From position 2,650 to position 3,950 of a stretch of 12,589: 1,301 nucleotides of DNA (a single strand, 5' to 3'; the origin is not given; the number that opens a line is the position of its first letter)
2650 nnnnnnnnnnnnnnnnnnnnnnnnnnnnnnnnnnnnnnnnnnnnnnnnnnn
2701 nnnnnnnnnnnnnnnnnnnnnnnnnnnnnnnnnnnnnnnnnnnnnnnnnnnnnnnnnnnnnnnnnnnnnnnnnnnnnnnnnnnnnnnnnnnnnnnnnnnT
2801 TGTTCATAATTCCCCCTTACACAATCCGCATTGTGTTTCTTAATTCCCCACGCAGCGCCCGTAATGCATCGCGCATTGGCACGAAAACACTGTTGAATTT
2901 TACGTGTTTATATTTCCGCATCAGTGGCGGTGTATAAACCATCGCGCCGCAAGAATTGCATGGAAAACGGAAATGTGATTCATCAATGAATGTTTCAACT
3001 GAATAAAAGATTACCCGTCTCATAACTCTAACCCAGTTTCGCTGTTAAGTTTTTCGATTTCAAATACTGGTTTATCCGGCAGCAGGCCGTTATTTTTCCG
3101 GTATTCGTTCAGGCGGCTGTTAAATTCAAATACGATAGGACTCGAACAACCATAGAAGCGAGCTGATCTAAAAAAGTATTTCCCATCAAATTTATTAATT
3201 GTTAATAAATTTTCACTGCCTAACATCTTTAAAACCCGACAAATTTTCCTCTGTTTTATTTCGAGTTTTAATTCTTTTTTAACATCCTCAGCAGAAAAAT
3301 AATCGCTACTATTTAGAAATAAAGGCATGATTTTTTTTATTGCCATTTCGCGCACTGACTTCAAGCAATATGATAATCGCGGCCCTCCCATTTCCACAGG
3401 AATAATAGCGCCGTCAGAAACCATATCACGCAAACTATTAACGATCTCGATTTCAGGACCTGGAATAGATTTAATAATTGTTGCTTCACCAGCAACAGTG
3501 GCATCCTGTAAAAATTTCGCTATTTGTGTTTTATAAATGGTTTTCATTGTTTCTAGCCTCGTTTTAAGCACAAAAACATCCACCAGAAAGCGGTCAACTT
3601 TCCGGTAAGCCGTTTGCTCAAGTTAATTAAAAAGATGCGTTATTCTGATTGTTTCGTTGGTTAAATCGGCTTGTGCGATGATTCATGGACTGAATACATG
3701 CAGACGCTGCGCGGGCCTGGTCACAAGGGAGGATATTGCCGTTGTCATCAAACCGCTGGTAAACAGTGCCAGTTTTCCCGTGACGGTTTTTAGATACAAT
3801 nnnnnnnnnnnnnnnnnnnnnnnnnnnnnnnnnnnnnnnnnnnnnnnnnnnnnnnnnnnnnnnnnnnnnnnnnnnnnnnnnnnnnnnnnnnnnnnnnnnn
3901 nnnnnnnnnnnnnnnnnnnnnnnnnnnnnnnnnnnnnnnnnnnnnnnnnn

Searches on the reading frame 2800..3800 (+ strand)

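Call 26: search_protein_families(library=ncbifam, proteins=[L003:3993-4550:-], max_evalue=0.1)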
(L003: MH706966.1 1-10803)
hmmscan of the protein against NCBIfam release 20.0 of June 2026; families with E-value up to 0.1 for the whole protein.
L003:3993-4550:- (185 aa): 0 families

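Call 27: search_protein_families(library=padloc, proteins=[L003:3993-4550:-], max_evalue=0.1)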
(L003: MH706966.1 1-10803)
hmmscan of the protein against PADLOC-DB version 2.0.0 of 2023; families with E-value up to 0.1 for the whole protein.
L003:3993-4550:- (185 aa): 0 families

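Call 65: search_protein_families(library=phrogs, proteins=[L003:3993-4550:-], max_evalue=0.01)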
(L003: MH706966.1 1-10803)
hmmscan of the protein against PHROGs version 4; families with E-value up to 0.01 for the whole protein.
L003:3993-4550:- (185 aa): 2 families
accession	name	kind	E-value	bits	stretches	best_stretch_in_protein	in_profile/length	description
phrog_1687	-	transcription regulation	4.9e-09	37.4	1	6-164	4-153/162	MarR family transcrition regulator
phrog_142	-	moron, auxiliary metabolic gene and host takeover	0.0044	18.1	0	93-141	27-75/116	Ren-like exclusion protein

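Call 70: search_protein_families(library=pfam, proteins=[L003:3993-4550:-], max_evalue=1)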
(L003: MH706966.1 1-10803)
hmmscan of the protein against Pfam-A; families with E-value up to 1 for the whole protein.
L003:3993-4550:- (185 aa): 0 families
